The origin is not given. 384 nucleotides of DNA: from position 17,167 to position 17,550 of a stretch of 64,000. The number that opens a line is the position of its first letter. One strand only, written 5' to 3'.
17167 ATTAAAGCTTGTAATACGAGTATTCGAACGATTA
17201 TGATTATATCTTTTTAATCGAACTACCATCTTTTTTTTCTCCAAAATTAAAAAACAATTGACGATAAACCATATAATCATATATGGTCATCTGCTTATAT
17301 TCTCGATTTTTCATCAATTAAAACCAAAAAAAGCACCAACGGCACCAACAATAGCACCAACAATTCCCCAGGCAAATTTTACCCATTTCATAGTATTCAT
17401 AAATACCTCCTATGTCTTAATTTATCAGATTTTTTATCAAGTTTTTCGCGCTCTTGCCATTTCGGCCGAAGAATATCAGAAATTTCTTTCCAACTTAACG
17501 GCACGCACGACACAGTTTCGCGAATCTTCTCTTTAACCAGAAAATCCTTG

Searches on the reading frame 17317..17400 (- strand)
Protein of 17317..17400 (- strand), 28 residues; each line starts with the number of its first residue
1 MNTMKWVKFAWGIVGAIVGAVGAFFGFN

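Call 41: search_dna_similar(query=window:17317-17400:-, collection=phages, mode=protein, max_evalue=10, max_rows=40)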
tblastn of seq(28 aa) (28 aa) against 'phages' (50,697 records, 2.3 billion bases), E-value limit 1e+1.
No match.

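Call 47: search_protein_families(library=phrogs, proteins=[window:17317-17400:-], max_evalue=1)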
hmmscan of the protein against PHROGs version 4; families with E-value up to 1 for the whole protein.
seq(28 aa): 1 family
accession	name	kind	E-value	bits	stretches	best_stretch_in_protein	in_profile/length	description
phrog_1193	-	other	0.23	12.5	1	6-22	51-67/76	hemolysin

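Call 52: search_protein_families(library=ncbifam, proteins=[window:17317-17400:-], max_evalue=10)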
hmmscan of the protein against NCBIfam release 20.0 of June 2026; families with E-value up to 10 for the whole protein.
seq(28 aa): 0 families

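Call 53: search_protein_families(library=pfam, proteins=[window:17317-17400:-], max_evalue=10)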
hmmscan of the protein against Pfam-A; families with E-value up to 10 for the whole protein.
seq(28 aa): 1 family
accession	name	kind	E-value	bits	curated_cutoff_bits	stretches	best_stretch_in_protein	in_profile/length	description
PF10779.14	XhlA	-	1.1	9.9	34.7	1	2-24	46-66/67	Haemolysin XhlA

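Call 54: search_solved_structures(query=window:17317-17400:-, max_evalue=10)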
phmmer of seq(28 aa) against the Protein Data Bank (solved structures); distinct sequences matched with E-value up to 10: 6.
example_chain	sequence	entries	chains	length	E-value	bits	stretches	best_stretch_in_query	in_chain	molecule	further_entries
1o1m_A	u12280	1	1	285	0.025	18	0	7-23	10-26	Hemoglobin Alpha chain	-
1o1j_A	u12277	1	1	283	0.025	18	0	7-23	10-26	Hemoglobin Alpha chain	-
1c7d_A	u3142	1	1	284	0.043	17.3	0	7-23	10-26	PROTEIN (DEOXYHEMOGLOBIN (ALPHA CHAIN))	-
1abw_A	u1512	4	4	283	0.045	17.2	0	7-23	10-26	HEMOGLOBIN-BASED BLOOD SUBSTITUTE | HEMOGLOBIN | PROTEIN (DEOXYHEMOGLOBIN (ALPHA CHAIN))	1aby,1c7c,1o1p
1o1l_A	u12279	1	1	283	0.2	15.3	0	7-23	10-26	Hemoglobin Alpha chain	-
1o1n_A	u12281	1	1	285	0.2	15.3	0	7-23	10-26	Hemoglobin Alpha chain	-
